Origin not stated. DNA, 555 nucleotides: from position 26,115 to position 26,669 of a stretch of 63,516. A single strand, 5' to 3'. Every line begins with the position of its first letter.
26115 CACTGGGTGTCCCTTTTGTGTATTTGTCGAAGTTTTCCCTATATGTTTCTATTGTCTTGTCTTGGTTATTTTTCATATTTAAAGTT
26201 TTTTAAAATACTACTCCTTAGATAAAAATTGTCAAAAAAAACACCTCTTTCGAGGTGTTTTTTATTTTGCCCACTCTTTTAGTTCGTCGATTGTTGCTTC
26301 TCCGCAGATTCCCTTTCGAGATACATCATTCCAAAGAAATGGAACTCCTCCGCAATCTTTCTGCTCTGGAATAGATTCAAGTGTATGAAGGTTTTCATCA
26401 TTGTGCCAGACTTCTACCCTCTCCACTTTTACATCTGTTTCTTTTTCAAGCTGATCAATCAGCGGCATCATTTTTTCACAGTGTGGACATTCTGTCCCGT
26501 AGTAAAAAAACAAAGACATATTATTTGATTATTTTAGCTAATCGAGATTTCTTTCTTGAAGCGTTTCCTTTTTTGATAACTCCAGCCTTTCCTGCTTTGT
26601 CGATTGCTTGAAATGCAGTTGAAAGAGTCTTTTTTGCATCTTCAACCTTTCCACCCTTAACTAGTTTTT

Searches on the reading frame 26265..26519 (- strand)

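Call 87: search_protein_families(library=ncbifam, proteins=[window:26265-26519:-], max_evalue=0.001)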
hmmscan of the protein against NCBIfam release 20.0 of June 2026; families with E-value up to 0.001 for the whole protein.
seq(85 aa): 2 families
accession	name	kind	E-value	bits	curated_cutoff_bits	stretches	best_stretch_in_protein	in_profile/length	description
TIGR02740.1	TraF-like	hypoth_equivalog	2.8e-05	23.5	232.25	1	2-35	172-205/276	TraF-like protein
TIGR02738.1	TrbB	equivalog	8e-05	22.4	132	1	3-34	54-85/153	type-F conjugative transfer system pilin assembly thiol-disulfide isomerase TrbB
